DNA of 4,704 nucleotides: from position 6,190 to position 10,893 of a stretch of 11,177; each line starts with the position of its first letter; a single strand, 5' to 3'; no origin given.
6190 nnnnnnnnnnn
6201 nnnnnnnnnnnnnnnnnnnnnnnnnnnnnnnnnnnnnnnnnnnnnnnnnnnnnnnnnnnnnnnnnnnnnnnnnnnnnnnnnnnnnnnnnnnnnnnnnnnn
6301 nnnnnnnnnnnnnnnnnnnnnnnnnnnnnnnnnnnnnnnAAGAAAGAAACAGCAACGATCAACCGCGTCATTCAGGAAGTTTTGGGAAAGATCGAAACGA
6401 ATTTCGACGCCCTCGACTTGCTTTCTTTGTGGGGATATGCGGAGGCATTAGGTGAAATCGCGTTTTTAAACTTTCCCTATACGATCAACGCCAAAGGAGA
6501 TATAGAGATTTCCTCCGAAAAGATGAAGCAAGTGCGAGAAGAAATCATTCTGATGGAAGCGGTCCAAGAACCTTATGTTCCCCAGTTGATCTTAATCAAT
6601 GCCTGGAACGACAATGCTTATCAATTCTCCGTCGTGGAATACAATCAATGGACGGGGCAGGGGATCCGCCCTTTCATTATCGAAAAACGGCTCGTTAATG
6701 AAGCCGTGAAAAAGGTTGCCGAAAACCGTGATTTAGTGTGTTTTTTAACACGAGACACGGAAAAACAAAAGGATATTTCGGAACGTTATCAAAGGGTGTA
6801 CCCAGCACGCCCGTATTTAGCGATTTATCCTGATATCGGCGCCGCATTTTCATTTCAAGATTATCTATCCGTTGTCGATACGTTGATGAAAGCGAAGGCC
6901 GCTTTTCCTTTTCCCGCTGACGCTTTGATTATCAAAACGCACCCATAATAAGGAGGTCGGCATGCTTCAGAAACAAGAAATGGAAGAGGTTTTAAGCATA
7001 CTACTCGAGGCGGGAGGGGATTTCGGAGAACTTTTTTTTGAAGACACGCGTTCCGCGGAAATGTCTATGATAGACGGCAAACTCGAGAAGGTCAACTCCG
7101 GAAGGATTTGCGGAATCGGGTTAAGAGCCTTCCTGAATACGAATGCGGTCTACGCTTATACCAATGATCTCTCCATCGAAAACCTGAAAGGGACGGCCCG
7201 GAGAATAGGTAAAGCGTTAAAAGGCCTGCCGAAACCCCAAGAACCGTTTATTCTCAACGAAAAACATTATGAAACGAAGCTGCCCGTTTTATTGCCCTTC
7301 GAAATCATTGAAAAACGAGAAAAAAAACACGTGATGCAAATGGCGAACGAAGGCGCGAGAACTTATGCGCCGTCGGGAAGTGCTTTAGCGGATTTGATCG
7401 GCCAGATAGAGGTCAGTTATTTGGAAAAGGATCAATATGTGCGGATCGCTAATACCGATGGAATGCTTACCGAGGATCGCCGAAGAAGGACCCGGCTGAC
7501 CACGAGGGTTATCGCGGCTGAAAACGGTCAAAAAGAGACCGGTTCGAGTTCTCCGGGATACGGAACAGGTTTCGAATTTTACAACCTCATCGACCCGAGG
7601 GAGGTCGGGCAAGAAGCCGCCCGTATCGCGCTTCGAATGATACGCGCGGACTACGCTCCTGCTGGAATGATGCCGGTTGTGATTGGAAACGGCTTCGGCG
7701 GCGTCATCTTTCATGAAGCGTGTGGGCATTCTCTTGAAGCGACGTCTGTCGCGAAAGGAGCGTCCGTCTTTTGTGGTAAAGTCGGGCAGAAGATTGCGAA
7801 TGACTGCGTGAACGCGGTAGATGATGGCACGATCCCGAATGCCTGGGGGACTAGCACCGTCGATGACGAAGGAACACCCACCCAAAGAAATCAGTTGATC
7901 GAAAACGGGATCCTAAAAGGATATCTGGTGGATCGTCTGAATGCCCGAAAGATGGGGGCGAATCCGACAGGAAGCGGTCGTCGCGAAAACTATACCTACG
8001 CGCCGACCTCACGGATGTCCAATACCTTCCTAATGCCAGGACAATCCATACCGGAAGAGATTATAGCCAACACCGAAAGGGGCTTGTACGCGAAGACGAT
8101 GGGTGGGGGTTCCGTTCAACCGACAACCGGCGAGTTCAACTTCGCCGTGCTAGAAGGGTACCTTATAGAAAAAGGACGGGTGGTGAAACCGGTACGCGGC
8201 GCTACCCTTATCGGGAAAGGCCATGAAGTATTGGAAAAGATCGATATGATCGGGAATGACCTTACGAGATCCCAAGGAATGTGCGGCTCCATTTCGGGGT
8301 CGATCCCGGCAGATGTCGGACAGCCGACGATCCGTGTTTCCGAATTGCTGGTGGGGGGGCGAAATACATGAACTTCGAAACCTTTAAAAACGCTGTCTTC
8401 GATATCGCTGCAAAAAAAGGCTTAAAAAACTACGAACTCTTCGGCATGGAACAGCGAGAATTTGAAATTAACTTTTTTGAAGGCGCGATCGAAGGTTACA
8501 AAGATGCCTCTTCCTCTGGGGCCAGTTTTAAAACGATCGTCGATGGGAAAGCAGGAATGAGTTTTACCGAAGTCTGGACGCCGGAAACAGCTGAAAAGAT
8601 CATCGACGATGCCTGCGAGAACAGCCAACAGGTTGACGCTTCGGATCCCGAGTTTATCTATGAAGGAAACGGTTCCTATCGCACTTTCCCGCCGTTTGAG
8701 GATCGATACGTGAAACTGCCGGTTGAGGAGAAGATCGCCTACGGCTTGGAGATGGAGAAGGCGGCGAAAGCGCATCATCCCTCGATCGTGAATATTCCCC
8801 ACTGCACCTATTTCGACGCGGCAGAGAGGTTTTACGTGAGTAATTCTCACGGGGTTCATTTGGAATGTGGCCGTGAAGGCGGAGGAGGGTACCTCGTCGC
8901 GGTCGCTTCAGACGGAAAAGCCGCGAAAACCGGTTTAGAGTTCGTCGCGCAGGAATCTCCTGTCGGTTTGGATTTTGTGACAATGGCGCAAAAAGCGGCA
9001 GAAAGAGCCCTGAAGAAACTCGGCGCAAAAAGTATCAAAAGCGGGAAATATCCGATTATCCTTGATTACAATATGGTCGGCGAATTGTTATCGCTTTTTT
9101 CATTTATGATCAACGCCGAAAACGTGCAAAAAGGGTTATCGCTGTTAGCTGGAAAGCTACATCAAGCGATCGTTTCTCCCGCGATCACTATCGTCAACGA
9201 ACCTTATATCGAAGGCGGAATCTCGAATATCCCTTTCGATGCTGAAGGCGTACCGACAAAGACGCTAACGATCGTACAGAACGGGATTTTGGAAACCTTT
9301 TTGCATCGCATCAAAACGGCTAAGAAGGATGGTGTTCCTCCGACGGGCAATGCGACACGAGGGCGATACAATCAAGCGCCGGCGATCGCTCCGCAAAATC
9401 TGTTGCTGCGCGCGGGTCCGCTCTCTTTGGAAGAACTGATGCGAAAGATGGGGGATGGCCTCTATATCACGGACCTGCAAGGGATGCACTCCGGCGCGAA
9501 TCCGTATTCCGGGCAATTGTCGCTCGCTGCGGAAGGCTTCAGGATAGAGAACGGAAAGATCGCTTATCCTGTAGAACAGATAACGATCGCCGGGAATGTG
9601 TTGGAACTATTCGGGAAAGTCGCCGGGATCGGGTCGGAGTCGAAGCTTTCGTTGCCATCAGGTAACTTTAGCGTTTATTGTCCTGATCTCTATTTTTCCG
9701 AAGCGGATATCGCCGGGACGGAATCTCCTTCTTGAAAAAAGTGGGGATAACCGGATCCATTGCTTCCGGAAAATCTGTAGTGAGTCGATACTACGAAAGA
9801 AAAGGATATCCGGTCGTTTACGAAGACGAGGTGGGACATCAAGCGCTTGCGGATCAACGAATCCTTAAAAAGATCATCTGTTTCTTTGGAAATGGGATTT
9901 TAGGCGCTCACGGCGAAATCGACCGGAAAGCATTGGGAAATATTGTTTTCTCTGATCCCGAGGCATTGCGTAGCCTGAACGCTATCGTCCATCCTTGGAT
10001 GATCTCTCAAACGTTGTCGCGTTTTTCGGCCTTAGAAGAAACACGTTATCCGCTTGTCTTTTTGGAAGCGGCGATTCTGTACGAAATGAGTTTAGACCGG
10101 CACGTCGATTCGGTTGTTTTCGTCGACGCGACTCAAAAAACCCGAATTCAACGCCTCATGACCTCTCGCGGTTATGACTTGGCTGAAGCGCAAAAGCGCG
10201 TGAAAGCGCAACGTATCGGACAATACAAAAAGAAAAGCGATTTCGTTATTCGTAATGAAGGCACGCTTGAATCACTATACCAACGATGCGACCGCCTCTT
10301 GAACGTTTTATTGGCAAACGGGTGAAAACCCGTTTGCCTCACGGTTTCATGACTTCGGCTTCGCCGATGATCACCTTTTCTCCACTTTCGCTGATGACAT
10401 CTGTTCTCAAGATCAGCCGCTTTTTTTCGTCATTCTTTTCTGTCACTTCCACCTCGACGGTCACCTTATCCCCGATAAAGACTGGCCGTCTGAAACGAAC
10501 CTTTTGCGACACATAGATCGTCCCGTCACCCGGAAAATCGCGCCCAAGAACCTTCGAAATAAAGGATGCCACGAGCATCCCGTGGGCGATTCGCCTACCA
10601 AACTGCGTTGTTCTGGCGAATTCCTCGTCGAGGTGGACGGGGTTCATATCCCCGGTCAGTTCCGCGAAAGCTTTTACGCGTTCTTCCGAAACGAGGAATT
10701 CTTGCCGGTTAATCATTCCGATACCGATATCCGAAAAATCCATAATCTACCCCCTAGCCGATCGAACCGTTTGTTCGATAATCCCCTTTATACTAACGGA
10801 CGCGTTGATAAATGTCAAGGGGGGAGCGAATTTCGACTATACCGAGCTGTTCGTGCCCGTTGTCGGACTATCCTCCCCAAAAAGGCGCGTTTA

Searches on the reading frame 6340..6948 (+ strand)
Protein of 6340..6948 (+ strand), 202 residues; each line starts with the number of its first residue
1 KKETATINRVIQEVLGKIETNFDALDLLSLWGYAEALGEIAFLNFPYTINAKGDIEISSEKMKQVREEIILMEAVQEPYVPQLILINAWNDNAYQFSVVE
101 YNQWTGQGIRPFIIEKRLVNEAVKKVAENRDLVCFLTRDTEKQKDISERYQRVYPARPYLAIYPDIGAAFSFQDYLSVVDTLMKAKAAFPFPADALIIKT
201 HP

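Call 95: search_protein_families(library=pfam, proteins=[window:6340-6948:+], max_evalue=0.1)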
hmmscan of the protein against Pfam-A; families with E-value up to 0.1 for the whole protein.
window:6340-6948:+ (202 aa): 1 family
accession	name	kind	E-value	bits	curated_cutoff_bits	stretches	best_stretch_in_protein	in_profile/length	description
PF10226.14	CCDC85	-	0.036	14.2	23.8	1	124-153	68-97/192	CCDC85 family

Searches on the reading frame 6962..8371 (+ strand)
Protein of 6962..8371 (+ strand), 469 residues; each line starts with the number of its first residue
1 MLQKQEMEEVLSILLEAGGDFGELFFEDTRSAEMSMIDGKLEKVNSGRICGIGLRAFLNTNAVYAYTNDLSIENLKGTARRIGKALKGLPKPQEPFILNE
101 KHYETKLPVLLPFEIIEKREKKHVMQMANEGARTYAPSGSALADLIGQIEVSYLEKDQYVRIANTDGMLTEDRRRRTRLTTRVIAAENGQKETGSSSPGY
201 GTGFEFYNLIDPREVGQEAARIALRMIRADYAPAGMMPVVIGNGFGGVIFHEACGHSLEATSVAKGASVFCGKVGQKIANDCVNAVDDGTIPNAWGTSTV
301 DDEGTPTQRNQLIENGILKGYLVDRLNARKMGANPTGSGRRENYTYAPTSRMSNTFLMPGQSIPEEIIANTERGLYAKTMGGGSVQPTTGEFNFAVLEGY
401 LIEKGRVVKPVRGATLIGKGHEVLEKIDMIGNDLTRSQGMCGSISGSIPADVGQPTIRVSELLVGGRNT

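Call 3: search_protein_families(library=pfam, proteins=[window:6962-8371:+], max_evalue=1)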
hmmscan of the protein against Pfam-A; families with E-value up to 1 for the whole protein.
window:6962-8371:+ (469 aa): 3 families
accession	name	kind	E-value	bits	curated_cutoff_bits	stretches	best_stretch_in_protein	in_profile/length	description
PF19289.4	PmbA_TldD_3rd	-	1.9e-69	233.6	22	1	235-466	2-220/220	PmbA/TldA metallopeptidase C-terminal domain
PF19290.4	PmbA_TldD_2nd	-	4.3e-17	63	20.9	1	115-226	5-108/109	PmbA/TldA metallopeptidase central domain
PF01523.21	PmbA_TldD_1st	-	2.7e-13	50.3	20.9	1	23-81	2-60/65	PmbA/TldA metallopeptidase domain 1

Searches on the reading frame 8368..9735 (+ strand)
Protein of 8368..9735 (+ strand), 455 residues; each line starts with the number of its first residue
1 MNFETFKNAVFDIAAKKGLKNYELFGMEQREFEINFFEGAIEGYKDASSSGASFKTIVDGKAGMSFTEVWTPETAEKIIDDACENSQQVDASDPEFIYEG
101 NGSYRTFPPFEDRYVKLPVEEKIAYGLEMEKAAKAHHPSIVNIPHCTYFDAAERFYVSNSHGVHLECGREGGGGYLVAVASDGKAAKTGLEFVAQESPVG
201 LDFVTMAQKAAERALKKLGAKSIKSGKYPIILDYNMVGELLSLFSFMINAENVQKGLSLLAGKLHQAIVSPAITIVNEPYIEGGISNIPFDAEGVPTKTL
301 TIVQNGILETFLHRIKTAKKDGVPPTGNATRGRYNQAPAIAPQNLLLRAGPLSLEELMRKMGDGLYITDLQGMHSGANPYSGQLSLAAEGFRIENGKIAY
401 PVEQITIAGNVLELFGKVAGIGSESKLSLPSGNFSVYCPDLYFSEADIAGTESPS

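Call 3: search_protein_families(library=pfam, proteins=[window:8368-9735:+], max_evalue=1)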
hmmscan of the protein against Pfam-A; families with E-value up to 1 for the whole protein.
window:8368-9735:+ (455 aa): 4 families
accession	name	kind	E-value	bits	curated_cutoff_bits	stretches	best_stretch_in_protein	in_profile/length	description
PF19289.4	PmbA_TldD_3rd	-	1.9e-71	240.2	22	1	225-450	1-220/220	PmbA/TldA metallopeptidase C-terminal domain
PF19290.4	PmbA_TldD_2nd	-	7e-13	49.4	20.9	1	117-218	6-109/109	PmbA/TldA metallopeptidase central domain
PF01523.21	PmbA_TldD_1st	-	2.8e-08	34.2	20.9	1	22-85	1-64/65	PmbA/TldA metallopeptidase domain 1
PF22299.1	BRISC_FAM175B_helical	-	0.039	14.1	27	1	200-225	19-44/62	BRISC complex subunit FAM175B, helical domain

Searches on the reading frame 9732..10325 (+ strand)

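Call 3: search_protein_families(library=pfam, proteins=[window:9732-10325:+], max_evalue=1)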
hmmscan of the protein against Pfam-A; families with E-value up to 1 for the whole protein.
window:9732-10325:+ (197 aa): 7 families
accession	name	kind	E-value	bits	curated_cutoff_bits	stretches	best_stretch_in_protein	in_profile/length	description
PF01121.26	CoaE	-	1.6e-38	132.6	27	1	4-179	3-178/180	Dephospho-CoA kinase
PF13238.12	AAA_18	-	0.0018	19.2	29.4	1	4-31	1-25/128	AAA domain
PF13521.12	AAA_28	-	0.0043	17.7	27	1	3-112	1-116/164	AAA domain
PF00485.24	PRK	-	0.029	14.6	22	1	116-161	120-168/196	Phosphoribulokinase / Uridine kinase family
PF17676.7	Peptidase_S66C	-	0.049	14.7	23.7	0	14-38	83-107/120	LD-carboxypeptidase C-terminal domain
PF03668.21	RapZ-like_N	-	0.086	13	25.4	0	118-147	75-104/158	RapZ-like N-terminal domain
PF15353.11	HECA_N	-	0.14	12.8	27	1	134-170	66-101/102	Headcase N-terminal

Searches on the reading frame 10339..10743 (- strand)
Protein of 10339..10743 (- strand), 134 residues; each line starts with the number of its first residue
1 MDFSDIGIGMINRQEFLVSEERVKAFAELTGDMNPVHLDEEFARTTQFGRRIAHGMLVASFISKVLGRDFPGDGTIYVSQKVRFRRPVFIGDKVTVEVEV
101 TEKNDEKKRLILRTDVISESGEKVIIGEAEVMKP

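Call 95: search_protein_families(library=pfam, proteins=[window:10339-10743:-], max_evalue=0.1)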
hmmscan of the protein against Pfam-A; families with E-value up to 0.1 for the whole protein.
window:10339-10743:- (134 aa): 6 families
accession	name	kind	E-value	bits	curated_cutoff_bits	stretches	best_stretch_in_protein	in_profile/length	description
PF01575.25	MaoC_dehydratas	-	1.8e-27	95.8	27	1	13-109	13-110/123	MaoC like domain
PF13452.11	FAS1_DH_region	-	4.9e-11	43.3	22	1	11-124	7-129/132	FAS1-like, dehydratase domain region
PF13279.12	4HBT_2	-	2.9e-05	25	25.5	1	72-123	43-93/122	Thioesterase-like superfamily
PF03061.28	4HBT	-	0.00037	21.2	20.6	1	72-103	28-59/79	Thioesterase superfamily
PF07977.19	FabA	-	0.0035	17.4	23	1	78-125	87-134/138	FabA-like domain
PF22636.2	FlK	-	0.0046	17.5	27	1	72-128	41-94/103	Fluoroacetyl-CoA-specific thioesterase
